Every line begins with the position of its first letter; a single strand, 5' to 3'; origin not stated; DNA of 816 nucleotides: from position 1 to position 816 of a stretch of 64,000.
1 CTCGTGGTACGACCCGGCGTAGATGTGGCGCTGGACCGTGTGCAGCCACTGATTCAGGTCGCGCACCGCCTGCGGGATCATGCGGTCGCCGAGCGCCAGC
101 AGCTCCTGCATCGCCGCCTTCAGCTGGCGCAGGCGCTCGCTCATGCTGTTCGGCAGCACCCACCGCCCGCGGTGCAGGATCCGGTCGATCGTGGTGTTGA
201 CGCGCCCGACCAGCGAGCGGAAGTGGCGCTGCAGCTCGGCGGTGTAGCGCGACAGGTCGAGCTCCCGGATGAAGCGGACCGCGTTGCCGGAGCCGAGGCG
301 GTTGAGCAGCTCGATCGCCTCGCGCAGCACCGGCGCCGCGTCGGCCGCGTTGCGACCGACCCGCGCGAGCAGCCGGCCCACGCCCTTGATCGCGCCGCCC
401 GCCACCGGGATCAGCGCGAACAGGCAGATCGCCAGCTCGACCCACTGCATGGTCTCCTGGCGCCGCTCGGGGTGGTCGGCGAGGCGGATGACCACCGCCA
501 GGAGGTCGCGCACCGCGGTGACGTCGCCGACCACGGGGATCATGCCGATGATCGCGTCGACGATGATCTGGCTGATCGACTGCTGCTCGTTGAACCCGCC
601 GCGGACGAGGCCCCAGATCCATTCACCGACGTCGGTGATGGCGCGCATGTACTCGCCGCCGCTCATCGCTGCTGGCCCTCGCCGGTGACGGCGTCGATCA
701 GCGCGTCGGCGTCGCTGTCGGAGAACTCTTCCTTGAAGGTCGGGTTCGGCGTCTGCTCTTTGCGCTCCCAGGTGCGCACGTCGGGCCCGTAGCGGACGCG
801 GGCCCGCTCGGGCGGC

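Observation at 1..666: Putative T6SS cargo protein with two glycine-zipper helices and no recognisable toxin domain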

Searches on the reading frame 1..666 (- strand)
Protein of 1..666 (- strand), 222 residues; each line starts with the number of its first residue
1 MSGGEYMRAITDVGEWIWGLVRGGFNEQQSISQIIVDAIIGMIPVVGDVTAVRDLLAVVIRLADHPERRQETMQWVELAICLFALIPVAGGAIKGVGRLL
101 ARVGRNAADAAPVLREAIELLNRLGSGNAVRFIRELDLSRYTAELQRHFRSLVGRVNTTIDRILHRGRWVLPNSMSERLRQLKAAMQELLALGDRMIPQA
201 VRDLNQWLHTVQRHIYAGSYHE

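Call 5: search_protein_families(library=pfam, proteins=[window:1-666:-], max_evalue=1)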
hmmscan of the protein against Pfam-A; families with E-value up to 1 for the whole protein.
window:1-666:- (222 aa): 2 families
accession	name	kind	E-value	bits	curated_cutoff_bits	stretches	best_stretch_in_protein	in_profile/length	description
PF13430.11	DUF4112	-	0.00048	20.7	23.3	1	34-93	25-87/105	Domain of unknown function (DUF4112)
PF12963.12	DUF3852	-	0.062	14.1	25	1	19-86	31-94/107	Protein of unknown function (DUF3852)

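Call 6: search_protein_families(library=ncbifam, proteins=[window:1-666:-], max_evalue=1)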
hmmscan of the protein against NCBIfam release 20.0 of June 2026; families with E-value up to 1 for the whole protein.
window:1-666:- (222 aa): 1 family
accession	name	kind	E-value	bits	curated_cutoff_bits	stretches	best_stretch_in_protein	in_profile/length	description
NF051851.1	AtpSerPepEprS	equivalog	0.11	10.4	1700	1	110-185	636-709/988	autotransporter serine peptidase EprS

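Call 7: find_homologous_proteins(query=window:1-666:-, max_evalue=0.001)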
Query window:1-666:- (222 aa): 19 proteins with E <= 0.001 among 2052 candidates.
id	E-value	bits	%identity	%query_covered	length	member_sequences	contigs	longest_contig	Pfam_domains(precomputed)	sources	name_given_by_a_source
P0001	1.7e-72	262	57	100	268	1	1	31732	-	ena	-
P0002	3.3e-65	238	51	98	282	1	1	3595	-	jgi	jgi:hypothetical protein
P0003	9.3e-56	207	47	99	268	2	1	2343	-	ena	-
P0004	3.2e-55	205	42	100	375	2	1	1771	-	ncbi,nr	ncbi:MAG TPA: hypothetical protein PL196_10310, partial [Burkholderiaceae bacterium]|nr:hypothetical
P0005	4.9e-52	195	46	98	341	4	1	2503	-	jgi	jgi:hypothetical protein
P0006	8.1e-49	184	56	65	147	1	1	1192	-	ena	-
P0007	2.1e-48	183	53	73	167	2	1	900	-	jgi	jgi:hypothetical protein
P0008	2.8e-46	176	47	74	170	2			-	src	-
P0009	1.2e-45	174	42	98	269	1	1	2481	-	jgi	jgi:hypothetical protein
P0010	3.7e-44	169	43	93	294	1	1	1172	-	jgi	jgi:hypothetical protein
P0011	3.8e-43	166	39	96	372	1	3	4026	-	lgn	-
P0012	6.7e-43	165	48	78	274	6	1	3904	-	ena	-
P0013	3.5e-36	143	43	77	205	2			-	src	-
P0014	4.5e-34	136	43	81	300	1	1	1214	-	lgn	-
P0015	6.5e-34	136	47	66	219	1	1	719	-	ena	-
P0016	7.1e-34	136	43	81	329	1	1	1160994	-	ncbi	ncbi:hypothetical protein [Klebsiella variicola]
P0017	1.5e-30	125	61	40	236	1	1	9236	-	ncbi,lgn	-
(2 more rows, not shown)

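Call 9: find_encoding_contigs(protein=P0001, flank=10000, max_places=3)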
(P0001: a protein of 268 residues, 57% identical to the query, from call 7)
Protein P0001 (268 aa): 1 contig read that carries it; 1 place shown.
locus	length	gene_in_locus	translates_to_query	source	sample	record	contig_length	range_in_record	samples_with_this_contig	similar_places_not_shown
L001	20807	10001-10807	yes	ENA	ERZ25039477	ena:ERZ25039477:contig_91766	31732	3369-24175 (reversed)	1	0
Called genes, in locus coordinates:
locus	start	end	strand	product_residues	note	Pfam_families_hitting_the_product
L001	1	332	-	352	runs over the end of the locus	-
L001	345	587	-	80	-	-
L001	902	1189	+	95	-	-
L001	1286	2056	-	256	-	PF00069:Pkinase, PF07714:PK_Tyr_Ser-Thr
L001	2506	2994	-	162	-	-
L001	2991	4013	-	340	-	PF20408:Abhydrolase_11 (weak)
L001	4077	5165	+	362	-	PF00571:CBS (weak), PF03471:CorC_HlyC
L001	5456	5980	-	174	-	-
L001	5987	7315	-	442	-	-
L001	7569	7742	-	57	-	-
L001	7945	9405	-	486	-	PF13205:Big_5 (faint)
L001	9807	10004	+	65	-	-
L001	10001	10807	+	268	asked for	-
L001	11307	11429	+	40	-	-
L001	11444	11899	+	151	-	PF15602:Imm71 (faint)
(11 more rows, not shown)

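Call 10: find_encoding_contigs(protein=P0016, flank=10000, max_places=3)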
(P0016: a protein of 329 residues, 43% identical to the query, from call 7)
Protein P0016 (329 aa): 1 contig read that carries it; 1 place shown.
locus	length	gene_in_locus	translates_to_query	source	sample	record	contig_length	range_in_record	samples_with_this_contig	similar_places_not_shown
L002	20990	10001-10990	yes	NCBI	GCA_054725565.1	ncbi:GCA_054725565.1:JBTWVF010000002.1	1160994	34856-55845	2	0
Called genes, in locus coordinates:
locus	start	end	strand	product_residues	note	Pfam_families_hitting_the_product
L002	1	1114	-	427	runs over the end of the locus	PF00202:Aminotran_3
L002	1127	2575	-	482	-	PF00171:Aldedh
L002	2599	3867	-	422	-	PF01266:DAO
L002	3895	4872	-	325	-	PF08943:CsiD, PF02668:TauD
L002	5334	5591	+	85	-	PF09857:YjhX_toxin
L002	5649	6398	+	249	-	PF13847:Methyltransf_31 (weak), PF08241:Methyltransf_11 (weak), PF13649:Methyltransf_25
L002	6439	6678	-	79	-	PF00043:GST_C, PF13410:GST_C_2, PF14497:GST_C_3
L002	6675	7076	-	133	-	PF02798:GST_N, PF13417:GST_N_3, PF13409:GST_N_2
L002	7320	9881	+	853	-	PF05954:Phage_GPD, PF04717:Phage_base_V, PF13296:T6SS_Vgr, PF10106:DUF2345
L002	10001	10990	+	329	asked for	-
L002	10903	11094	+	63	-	-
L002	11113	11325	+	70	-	-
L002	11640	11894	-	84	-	-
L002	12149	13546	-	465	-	PF00890:FAD_binding_2 (weak), PF01134:GIDA (faint), PF01266:DAO (faint), PF07992:Pyr_redox_2, PF12831:FAD_oxidored, PF13738:Pyr_redox_3, PF00070:Pyr_redox, PF02852:Pyr_redox_dim, +2 more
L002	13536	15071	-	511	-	PF00364:Biotin_lipoyl, PF25997:BSH_YhbJ (weak), PF02817:E3_binding, PF00198:2-oxoacid_dh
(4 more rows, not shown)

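Call 11: search_protein_families(library=pfam, proteins=[P0004, P0011, P0005, P0014, P0001, P0002, P0012, P0017], max_evalue=1)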
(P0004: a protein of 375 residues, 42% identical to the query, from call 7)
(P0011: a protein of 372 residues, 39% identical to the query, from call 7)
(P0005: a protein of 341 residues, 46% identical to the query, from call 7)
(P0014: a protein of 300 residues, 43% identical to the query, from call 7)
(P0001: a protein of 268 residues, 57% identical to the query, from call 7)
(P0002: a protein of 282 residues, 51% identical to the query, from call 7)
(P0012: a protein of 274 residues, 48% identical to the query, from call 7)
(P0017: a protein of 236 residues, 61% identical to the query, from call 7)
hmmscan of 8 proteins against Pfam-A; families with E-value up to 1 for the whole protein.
P0004 (375 aa): 2 families
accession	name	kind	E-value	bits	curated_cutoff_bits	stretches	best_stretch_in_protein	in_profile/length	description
PF13430.11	DUF4112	-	0.028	15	23.3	1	31-51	68-88/105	Domain of unknown function (DUF4112)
PF02025.20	IL5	-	0.08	13.6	24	0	110-138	43-72/112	Interleukin 5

P0011 (372 aa): 2 families
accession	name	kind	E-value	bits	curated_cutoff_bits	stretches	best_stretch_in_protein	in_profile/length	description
PF13430.11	DUF4112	-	0.061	14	23.3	1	42-61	69-88/105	Domain of unknown function (DUF4112)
PF04888.17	SseC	-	0.098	12.7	30.2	1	60-192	126-231/312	Secretion system effector C (SseC) like family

P0005 (341 aa): 2 families
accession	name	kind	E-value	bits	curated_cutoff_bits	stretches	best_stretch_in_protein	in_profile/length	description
PF13430.11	DUF4112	-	0.00046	20.8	23.3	1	42-102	25-88/105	Domain of unknown function (DUF4112)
PF06796.16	NapE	-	0.056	13.5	25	1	72-97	5-30/54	Periplasmic nitrate reductase protein NapE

P0014 (300 aa): 1 family
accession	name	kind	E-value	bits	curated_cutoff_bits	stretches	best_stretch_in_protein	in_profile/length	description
PF13430.11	DUF4112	-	0.15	12.7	23.3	0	1-73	33-101/105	Domain of unknown function (DUF4112)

P0001 (268 aa): 4 families
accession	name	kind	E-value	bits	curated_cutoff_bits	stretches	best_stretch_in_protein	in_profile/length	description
PF13430.11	DUF4112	-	0.00082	20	23.3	1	36-94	27-88/105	Domain of unknown function (DUF4112)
PF12963.12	DUF3852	-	0.0023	18.7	25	1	13-86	25-94/107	Protein of unknown function (DUF3852)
PF10025.14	DUF2267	-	0.098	13.3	29.8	1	180-246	19-81/122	Uncharacterized conserved protein (DUF2267)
PF01384.25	PHO4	-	0.19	11.1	33.7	1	13-114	70-153/350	Phosphate transporter family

P0002 (282 aa): 6 families
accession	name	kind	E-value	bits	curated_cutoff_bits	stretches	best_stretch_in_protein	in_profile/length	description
PF23248.1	KH_PARP14_2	-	0.01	16.1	27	0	17-71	12-67/72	PARP14, second type I KH domain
PF13430.11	DUF4112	-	0.045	14.4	23.3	2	30-51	67-88/105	Domain of unknown function (DUF4112)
PF12963.12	DUF3852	-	0.056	14.2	25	1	17-86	29-94/107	Protein of unknown function (DUF3852)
PF04632.18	FUSC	-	0.15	11.1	30.9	1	150-262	512-629/660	Fusaric acid resistance protein family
PF20060.4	DUF6459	-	0.19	12.5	27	1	174-251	9-83/105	Family of unknown function (DUF6459)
PF10951.13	DUF2776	-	0.25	11.1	26.1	1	10-88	164-239/348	Protein of unknown function (DUF2776)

P0012 (274 aa): 1 family
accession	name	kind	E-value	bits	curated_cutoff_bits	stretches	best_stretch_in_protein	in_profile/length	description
PF13430.11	DUF4112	-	0.0031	18.1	23.3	1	115-188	12-88/105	Domain of unknown function (DUF4112)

P0017 (236 aa): 3 families
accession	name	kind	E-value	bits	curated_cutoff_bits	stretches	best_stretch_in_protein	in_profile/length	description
PF13430.11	DUF4112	-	0.00092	19.8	23.3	1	162-222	25-88/105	Domain of unknown function (DUF4112)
PF12963.12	DUF3852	-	0.0082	16.9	25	1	145-214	29-94/107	Protein of unknown function (DUF3852)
PF06796.16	NapE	-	0.063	13.3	25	1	192-217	5-30/54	Periplasmic nitrate reductase protein NapE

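Call 13: find_related_loci(query=A1, collection=genome_contigs, flank=10000)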
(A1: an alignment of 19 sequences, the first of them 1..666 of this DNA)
Query A1 (222 aa) in genome_contigs; peptide patterns used: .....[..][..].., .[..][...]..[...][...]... (x = any residue, [..] = any of these).
236 stretches matched a pattern; 100 encode a relative of the query (tblastn E <= 1e-3); the best 80 are kept; 80 distinct loci.
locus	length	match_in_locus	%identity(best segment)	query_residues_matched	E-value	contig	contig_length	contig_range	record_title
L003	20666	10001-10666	96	1-222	7e-140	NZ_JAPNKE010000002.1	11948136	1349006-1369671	Nannocystis pusilla strain Na p29 contig_2, whole genome shotgun sequence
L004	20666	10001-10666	87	1-222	4e-127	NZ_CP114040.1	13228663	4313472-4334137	Nannocystis punicea strain FL3 chromosome, complete genome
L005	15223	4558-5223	87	1-222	4e-127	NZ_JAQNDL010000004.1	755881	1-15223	Nannocystis bainbridge strain BB15-2 000003Farrow, whole genome shotgun sequence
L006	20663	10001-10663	71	1-221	2e-99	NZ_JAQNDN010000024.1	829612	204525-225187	Nannocystis radixulma strain NCELM 000005Farrow, whole genome shotgun sequence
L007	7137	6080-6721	50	10-222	7e-71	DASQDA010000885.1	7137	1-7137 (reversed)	MAG TPA_asm: Polyangiaceae bacterium isolate SMAG_U11714 k141_713993, whole genome shotgun sequence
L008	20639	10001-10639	49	10-222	8e-69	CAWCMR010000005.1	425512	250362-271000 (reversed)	MAG: uncultured delta proteobacterium isolate MFD05502.bin.2.118 genome assembly, contig: contig_22180, whole genome sho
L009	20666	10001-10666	50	1-222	8e-68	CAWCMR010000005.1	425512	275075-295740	MAG: uncultured delta proteobacterium isolate MFD05502.bin.2.118 genome assembly, contig: contig_22180, whole genome sho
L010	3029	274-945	50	1-222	6e-67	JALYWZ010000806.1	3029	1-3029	MAG: Myxococcota bacterium isolate KUW bin26 SD1474_NODE_3730_length_3029_cov_1.715369, whole genome shotgun sequence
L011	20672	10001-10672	49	1-222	2e-66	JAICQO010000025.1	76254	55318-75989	MAG: Polyangiaceae bacterium isolate TY_HY_2_bin.50 k141_2094031_length_76254_cov_26.2378, whole genome shotgun sequence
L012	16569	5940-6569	50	12-221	5e-65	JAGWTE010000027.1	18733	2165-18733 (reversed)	MAG: Burkholderiales bacterium isolate REEB366 contig-150_2717, whole genome shotgun sequence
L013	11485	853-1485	49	12-221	2e-64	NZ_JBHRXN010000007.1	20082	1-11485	Vogesella facilis strain KCTC 42742 velvet_auto_83_7, whole genome shotgun sequence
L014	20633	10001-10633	49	12-221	3e-64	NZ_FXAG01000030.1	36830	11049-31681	Pseudogulbenkiania subflava DSM 22618, whole genome shotgun sequence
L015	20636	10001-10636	46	5-220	5e-64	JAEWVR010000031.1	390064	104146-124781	MAG: Fibrobacteres bacterium isolate OH_SDB_7 k127_273020, whole genome shotgun sequence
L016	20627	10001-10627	48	12-220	1e-63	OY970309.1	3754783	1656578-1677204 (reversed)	MAG: uncultured Fibrobacteria bacterium isolate MFD05502.bin.1.3 genome assembly, chromosome: 1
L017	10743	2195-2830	45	5-220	6e-63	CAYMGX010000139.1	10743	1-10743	MAG TPA_asm: uncultured Fibrobacter sp. isolate SRP294416_co1_262 genome assembly, contig: NODE_13613_length_10743_cov_1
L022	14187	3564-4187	47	15-222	4e-61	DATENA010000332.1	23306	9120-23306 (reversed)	MAG TPA_asm: Fibrobacteria bacterium isolate SMAG_U8957 k141_1413148, whole genome shotgun sequence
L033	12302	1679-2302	50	15-222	1e-57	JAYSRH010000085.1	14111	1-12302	MAG: Fibrobacteria bacterium isolate GFS_11904 GFS_11904_84, whole genome shotgun sequence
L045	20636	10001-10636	46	12-222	4e-55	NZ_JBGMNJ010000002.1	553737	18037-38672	Pantoea sp. C2G6 assembly_contig_2, whole genome shotgun sequence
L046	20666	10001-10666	46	1-218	1e-54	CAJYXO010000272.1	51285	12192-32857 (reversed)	MAG: uncultured Massilia sp. isolate SP108_2_metabat2_genome_mining.23_cleaned genome assembly, contig: k127_468737, who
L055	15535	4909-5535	46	10-222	3e-51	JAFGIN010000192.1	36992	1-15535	MAG: Chitinispirillaceae bacterium isolate Zod_Metabat.210 k87_12352152, whole genome shotgun sequence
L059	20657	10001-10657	44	5-222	9e-51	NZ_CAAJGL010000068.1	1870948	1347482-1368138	Paraburkholderia sp. BCC1884, whole genome shotgun sequence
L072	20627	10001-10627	45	10-222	2e-48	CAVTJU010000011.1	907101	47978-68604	MAG: uncultured Fibrobacteraceae bacterium isolate MFD05674.bin.2.139 genome assembly, contig: contig_36244, whole genom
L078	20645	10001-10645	43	5-218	4e-47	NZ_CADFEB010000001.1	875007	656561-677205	Burkholderia ubonensis strain LMG 20358, whole genome shotgun sequence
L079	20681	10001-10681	41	1-218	1e-46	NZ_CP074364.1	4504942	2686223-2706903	Xanthomonas translucens pv. cerealis strain CFBP 2541 chromosome, complete genome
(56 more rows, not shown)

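Call 16: search_protein_families(library=pfam, proteins=[L003:10001-11404:+, L003:11404-12285:+, L003:12300-13181:+], max_evalue=1)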
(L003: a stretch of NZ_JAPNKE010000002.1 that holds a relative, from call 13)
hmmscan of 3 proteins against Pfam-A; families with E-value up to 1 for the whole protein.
L003:10001-11404:+ (467 aa): 2 families
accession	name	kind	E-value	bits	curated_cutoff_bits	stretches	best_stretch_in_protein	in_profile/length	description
PF13430.11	DUF4112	-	0.00083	20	23.3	1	34-93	25-87/105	Domain of unknown function (DUF4112)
PF12963.12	DUF3852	-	0.2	12.5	25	1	19-86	31-94/107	Protein of unknown function (DUF3852)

L003:11404-12285:+ (293 aa): 2 families
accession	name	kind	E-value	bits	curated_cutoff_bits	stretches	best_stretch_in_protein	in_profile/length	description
PF15584.11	Imm72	-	4.5e-09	36.7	25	1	181-273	6-77/81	Immunity protein 72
PF15602.11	Imm71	-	3.2e-05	24.5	27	1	23-127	8-117/158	Immunity protein 71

L003:12300-13181:+ (293 aa): 2 families
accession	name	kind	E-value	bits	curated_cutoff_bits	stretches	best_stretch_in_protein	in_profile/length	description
PF13503.11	DUF4123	-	7.6e-25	87.9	25.8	1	143-272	1-118/119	Domain of unknown function (DUF4123)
PF16697.10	Yop-YscD_cpl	-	1.4e-05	25.7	33.2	1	21-90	1-69/94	Inner membrane component of T3SS, cytoplasmic domain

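Call 21: search_solved_structures(query=A3, max_evalue=10, show_alignments=2)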
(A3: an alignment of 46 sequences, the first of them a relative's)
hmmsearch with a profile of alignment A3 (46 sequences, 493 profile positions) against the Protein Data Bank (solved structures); distinct sequences matched with E-value up to 10: 10.
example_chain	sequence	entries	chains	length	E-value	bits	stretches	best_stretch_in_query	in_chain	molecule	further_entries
5j10_A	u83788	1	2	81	0.8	12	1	131-188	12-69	peptide design 2L4HC2_24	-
8w6e_A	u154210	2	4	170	0.92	11.8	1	133-210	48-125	HBC599 in complex with wFAP1.1 | wFAP1.1 structure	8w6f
2msc_A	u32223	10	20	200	1.2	11.4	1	138-254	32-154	Apolipoprotein A-I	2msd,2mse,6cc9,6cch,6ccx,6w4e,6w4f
8bip_B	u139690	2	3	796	1.7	11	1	143-242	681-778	N-terminal acetyltransferase B complex subunit MDM20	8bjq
6pts_A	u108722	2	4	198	2.5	10.4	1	138-254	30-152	Apolipoprotein A-I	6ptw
4v6m_A0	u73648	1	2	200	3.2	10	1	138-253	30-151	Apolipoprotein A-I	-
1av1_A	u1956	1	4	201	3.2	10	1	138-253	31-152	APOLIPOPROTEIN A-I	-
8eqs_C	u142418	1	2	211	3.5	9.9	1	138-252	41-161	Apolipoprotein A-I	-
7kjr_C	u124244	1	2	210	3.7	9.8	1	138-252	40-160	Apolipoprotein A-I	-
8ek4_A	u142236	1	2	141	5.2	9.3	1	167-233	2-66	Ice-binding protein TIP-99a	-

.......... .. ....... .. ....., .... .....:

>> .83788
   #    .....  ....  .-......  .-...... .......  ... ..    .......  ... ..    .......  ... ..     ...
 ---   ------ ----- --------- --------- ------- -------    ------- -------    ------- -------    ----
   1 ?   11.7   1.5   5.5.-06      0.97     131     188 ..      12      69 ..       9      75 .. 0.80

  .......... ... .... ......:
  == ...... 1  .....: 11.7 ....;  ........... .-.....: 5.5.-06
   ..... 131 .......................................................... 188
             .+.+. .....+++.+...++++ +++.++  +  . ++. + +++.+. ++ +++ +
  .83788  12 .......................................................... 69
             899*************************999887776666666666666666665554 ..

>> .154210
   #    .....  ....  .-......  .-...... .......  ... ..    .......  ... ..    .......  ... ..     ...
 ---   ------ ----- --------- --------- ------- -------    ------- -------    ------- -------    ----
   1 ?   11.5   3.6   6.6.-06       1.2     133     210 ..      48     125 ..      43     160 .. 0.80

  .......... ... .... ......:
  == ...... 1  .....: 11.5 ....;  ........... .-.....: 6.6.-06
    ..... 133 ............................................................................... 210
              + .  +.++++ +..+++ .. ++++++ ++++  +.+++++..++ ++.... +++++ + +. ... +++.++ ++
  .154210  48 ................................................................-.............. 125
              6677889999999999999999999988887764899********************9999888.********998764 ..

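Call 22: search_protein_families(library=ncbifam, proteins=[L003:10001-11401:+, L045:10001-11509:+, L059:10001-11542:+, L079:10001-11506:+, L003:11404-12285:+], max_evalue=1)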
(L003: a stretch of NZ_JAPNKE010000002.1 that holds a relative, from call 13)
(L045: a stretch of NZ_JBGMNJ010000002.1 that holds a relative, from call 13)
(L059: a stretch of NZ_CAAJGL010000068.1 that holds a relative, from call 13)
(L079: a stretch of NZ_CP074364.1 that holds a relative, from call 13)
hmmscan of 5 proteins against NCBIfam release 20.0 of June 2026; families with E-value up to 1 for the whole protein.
L003:10001-11401:+ (467 aa): 1 family
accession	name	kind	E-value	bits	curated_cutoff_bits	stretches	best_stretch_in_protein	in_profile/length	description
NF051851.1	AtpSerPepEprS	equivalog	0.018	13.1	1700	1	111-185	637-709/988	autotransporter serine peptidase EprS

L045:10001-11509:+ (503 aa): 0 families

L059:10001-11542:+ (514 aa): 3 families
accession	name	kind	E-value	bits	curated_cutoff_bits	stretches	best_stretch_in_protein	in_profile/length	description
NF046101.1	PA3496_fam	subfamily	0.0063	16.9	22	1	227-245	30-48/54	PA3496 family putative envelope integrity protein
TIGR03464.1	HpnC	equivalog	0.093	12.2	250.45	0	167-223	15-65/267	squalene synthase HpnC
NF008228.0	PRK10995.1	equivalog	0.15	11.2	162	1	30-88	7-64/223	MarC family NAAT transporter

L079:10001-11506:+ (502 aa): 0 families

L003:11404-12285:+ (293 aa): 0 families

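Call 29: find_homologous_proteins(query=A3, max_evalue=0.001)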
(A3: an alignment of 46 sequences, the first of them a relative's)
Query A3 (46 sequences) (467 aa, profile of the alignment): 310 proteins with E <= 0.001 among 8000 candidates; the best 120 are listed.
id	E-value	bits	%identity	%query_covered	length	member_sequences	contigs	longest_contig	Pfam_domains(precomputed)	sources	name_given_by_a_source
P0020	6.8e-203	693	38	81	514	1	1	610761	-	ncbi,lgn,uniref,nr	ncbi:DUF4112 domain-containing protein [Buttiauxella sp. B2]|uniref:DUF4112 domain-containing protei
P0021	2.3e-202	692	35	88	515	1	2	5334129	-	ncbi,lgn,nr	ncbi:TPA: hypothetical protein L9W62_000317 [Klebsiella pneumoniae]|nr:hypothetical protein [Klebsie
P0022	4.7e-202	691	36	88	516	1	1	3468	-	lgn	-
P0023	5.9e-202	690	35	88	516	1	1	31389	-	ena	-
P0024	1.1e-201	690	36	88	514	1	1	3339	-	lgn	-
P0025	2.0e-201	689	36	88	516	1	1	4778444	-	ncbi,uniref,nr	ncbi:Uncharacterised protein [Cedecea lapagei]|uniref:Uncharacterized protein n=1 Tax=Cedecea lapage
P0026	2.3e-201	688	38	81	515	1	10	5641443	-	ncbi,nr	ncbi:TPA: hypothetical protein L9M97_002237 [Klebsiella variicola]|nr:hypothetical protein BC497_159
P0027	2.5e-201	688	36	88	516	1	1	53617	-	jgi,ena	-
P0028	9.6e-201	686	35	88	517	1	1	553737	-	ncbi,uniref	ncbi:hypothetical protein [Pantoea sp. C2G6]|uniref:hypothetical protein n=1 Tax=Pantoea sp. C2G6 Ta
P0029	1.2e-200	686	35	88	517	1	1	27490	-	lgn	-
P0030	1.6e-200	686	34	88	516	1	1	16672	-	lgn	-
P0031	1.8e-200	685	36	88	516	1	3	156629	-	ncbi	ncbi:hypothetical protein ACLBW0_18140 [Enterobacteriaceae bacterium C34A]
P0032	1.9e-200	685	35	88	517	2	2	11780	-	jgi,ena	-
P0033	1.9e-200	685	35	90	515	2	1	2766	-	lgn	-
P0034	2.1e-200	685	35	88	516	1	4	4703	-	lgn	-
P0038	7.0e-200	684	36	88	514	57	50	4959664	-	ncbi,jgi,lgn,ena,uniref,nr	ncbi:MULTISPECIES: hypothetical protein [Enterobacter]|jgi:hypothetical protein|uniref:hypothetical 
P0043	3.8e-199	681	36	90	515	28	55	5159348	-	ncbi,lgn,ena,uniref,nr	ncbi:TPA: hypothetical protein ACU9Y0_000154 [Enterobacter cloacae]|uniref:hypothetical protein n=1 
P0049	5.1e-198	677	39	81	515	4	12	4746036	-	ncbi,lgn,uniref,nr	ncbi:hypothetical protein [Yersinia mollaretii]|uniref:Uncharacterized protein n=1 Tax=Yersinia moll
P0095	3.9e-184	632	36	81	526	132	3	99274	-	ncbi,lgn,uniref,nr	ncbi:hypothetical protein [Burkholderia latens]|uniref:Uncharacterized protein n=1 Tax=Burkholderia 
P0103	4.2e-181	622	36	83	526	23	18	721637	-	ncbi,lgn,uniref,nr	ncbi:hypothetical protein [Burkholderia multivorans]|uniref:Uncharacterized protein n=1 Tax=Burkhold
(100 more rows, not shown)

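Call 30: search_protein_families(library=pfam, proteins=[L072:9083-10000:+, L055:4039-4908:+, L078:8750-10000:+, L015:9596-10000:+, L022:3036-3563:+, L046:9560-10000:+, L033:1181-1678:+, L017:1721-2194:+], max_evalue=0.01)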
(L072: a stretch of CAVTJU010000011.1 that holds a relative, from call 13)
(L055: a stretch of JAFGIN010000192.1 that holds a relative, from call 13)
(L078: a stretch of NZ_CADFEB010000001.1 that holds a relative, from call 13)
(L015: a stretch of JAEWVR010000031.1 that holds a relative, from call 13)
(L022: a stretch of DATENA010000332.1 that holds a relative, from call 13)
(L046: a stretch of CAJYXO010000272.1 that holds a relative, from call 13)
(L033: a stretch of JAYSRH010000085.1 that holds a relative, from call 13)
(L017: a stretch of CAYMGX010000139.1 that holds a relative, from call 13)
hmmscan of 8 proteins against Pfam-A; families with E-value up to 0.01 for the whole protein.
L072:9083-10000:+ (306 aa): 1 family
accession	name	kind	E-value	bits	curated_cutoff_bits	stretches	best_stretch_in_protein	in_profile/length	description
PF05638.18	T6SS_HCP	-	5.2e-07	30.4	23.5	1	10-150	1-127/129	Type VI secretion system effector, Hcp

L055:4039-4908:+ (290 aa): 0 families

L078:8750-10000:+ (417 aa): 0 families

L015:9596-10000:+ (135 aa): 0 families

L022:3036-3563:+ (176 aa): 0 families

L046:9560-10000:+ (147 aa): 0 families

L033:1181-1678:+ (166 aa): 0 families

L017:1721-2194:+ (158 aa): 0 families
